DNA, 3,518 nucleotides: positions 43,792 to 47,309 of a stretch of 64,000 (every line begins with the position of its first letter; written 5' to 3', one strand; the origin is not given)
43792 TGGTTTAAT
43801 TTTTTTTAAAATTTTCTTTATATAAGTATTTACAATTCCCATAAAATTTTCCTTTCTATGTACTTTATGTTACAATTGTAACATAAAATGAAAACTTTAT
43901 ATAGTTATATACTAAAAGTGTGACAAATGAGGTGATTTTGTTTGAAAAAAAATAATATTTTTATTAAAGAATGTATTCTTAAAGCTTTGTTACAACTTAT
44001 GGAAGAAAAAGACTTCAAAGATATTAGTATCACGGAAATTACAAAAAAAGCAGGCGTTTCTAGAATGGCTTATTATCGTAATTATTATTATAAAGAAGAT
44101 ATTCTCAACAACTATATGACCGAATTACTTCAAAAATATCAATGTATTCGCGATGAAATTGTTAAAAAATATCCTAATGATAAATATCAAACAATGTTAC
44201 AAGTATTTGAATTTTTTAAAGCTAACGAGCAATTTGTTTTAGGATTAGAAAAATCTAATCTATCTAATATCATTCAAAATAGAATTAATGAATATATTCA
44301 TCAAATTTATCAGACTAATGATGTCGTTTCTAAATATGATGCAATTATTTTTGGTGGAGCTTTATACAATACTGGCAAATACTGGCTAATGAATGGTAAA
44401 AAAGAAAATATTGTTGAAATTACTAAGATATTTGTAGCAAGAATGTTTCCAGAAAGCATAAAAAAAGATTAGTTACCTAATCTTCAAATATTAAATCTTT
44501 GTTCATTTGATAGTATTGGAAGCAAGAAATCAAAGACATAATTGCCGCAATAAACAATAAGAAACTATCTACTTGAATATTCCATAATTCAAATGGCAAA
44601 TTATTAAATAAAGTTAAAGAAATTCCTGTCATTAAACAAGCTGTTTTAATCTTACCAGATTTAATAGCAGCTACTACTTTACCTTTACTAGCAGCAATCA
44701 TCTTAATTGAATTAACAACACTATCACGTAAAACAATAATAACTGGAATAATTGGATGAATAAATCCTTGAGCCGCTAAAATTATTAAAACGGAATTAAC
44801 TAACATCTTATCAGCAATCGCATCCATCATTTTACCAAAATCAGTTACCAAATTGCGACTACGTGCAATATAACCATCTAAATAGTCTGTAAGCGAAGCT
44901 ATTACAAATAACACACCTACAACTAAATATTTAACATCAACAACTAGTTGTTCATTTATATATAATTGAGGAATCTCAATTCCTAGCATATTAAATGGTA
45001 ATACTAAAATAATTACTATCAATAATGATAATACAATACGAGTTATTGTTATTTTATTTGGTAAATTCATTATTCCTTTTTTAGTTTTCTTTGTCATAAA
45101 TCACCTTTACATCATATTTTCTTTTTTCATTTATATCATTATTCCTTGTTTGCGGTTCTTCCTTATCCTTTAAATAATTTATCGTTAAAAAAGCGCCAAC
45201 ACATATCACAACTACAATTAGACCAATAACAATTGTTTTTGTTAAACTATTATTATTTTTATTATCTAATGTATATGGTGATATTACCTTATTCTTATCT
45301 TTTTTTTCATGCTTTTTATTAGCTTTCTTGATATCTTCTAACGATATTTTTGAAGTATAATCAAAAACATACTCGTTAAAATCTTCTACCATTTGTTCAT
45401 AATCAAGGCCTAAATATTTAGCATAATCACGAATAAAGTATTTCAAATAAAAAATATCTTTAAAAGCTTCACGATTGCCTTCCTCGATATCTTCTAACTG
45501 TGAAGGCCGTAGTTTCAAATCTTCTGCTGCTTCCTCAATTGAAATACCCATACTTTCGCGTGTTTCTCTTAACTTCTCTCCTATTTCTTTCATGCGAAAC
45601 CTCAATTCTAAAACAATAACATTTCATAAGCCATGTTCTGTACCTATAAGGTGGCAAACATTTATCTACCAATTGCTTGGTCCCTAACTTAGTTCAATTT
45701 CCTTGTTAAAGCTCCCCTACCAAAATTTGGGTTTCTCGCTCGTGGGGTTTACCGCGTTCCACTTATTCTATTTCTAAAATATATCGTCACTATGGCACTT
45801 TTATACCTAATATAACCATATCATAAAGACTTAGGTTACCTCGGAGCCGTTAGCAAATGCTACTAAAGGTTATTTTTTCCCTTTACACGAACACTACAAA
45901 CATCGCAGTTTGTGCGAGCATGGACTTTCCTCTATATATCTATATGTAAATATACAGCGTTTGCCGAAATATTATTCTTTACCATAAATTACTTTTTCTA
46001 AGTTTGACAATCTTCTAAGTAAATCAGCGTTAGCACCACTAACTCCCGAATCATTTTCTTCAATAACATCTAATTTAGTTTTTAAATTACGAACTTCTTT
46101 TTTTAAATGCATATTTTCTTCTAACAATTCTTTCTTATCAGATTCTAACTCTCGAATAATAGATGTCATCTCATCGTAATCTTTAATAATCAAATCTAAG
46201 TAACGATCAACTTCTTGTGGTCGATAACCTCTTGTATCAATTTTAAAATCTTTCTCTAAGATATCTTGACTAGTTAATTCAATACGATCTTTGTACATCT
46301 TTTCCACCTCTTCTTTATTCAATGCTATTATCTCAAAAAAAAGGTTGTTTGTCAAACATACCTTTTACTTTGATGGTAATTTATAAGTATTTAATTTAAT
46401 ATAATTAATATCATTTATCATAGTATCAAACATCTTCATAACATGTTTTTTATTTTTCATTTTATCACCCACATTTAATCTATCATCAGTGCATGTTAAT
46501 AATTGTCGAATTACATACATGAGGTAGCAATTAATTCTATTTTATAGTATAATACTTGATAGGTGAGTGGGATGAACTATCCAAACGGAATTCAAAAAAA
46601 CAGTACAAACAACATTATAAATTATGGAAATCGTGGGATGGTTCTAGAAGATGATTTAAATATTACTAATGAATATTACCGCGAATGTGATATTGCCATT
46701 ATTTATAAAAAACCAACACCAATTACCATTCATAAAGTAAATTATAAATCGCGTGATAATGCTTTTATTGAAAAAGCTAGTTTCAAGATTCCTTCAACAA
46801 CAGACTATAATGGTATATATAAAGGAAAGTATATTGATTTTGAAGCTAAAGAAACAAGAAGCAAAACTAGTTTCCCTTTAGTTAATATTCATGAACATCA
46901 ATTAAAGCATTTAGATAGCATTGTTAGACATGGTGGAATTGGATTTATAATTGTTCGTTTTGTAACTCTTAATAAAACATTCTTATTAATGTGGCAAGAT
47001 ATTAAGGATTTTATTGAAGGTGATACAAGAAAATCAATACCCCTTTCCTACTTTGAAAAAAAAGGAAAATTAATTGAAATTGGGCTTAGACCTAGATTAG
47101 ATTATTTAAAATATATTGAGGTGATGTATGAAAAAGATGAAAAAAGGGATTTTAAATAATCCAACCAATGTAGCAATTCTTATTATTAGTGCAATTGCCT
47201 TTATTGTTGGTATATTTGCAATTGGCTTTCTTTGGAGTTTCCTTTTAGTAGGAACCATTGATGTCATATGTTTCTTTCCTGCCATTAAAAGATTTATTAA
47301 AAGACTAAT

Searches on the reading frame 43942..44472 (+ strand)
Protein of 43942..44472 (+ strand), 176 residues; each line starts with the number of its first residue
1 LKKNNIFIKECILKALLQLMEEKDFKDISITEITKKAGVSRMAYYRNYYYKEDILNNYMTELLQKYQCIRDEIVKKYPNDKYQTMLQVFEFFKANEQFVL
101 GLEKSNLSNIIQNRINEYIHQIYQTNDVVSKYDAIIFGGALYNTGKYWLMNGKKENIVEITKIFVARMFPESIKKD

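Call 90: search_protein_families(library=pfam, proteins=[window:43942-44472:+], max_evalue=0.001)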
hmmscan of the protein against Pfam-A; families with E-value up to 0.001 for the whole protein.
window:43942-44472:+ (176 aa): 3 families
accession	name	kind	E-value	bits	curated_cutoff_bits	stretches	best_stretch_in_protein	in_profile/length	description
PF00440.29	TetR_N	-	1.1e-05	25.6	24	1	12-56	1-45/47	Bacterial regulatory proteins, tetR family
PF14278.11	TetR_C_8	-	2e-05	25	26.1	1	82-164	4-97/103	Transcriptional regulator C-terminal region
PF19776.5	DUF6262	-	0.00072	20.2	29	1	16-85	24-89/110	Family of unknown function (DUF6262)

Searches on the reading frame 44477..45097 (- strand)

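Call 90: search_protein_families(library=pfam, proteins=[window:44477-45097:-], max_evalue=0.001)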
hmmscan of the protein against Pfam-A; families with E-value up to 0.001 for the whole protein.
window:44477-45097:- (206 aa): 1 family
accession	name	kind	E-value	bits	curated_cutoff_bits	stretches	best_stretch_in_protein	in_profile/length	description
PF01066.26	CDP-OH_P_transf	-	3.5e-33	115.6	22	1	10-188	1-150/152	CDP-alcohol phosphatidyltransferase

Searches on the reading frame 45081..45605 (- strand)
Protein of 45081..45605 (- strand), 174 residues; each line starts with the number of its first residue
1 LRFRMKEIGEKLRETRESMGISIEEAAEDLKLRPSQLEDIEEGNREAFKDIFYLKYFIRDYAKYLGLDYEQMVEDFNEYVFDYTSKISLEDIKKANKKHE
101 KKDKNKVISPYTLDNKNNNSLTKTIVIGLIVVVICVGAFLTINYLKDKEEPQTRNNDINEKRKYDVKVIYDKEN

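Call 90: search_protein_families(library=pfam, proteins=[window:45081-45605:-], max_evalue=0.001)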
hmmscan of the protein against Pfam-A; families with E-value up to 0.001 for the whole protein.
window:45081-45605:- (174 aa): 4 families
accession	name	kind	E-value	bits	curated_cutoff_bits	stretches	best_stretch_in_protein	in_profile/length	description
PF13413.12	HTH_25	-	4.4e-19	68.5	24.6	1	12-71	2-61/62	Helix-turn-helix domain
PF12844.13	HTH_19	-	2.9e-09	37.1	30.2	1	9-70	1-56/64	Helix-turn-helix domain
PF13560.12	HTH_31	-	1.5e-05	25.6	27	1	7-68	1-57/64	Helix-turn-helix domain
PF01381.28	HTH_3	-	8.6e-05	22.9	23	1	12-45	1-34/55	Helix-turn-helix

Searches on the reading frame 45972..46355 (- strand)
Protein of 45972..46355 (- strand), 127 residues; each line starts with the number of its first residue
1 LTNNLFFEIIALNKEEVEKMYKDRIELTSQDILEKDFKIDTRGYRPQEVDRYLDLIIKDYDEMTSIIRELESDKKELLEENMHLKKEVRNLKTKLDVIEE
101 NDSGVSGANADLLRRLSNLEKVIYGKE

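Call 90: search_protein_families(library=pfam, proteins=[window:45972-46355:-], max_evalue=0.001)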
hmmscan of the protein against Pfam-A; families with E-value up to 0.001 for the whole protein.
window:45972-46355:- (127 aa): 2 families
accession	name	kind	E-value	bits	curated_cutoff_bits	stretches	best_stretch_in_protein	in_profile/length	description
PF05103.18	DivIVA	-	2.9e-12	47.1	28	1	27-100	1-74/131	DivIVA protein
PF25014.1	NET2A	-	0.00048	20.5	33.1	1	58-115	160-217/235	NET2A-like domain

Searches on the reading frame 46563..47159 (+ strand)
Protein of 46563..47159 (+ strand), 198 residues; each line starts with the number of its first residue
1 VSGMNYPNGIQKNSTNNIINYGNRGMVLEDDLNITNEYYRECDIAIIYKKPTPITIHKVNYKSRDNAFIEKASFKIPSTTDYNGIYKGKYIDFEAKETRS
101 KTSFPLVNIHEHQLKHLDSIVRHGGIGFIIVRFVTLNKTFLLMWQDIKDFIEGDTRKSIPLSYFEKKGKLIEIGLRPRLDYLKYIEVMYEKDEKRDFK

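Call 90: search_protein_families(library=pfam, proteins=[window:46563-47159:+], max_evalue=0.001)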
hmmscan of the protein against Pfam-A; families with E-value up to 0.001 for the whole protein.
window:46563-47159:+ (198 aa): 1 family
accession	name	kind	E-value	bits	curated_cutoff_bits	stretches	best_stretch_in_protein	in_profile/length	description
PF03838.20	RecU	-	4.9e-57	192.8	25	1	24-185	1-161/162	Recombination protein U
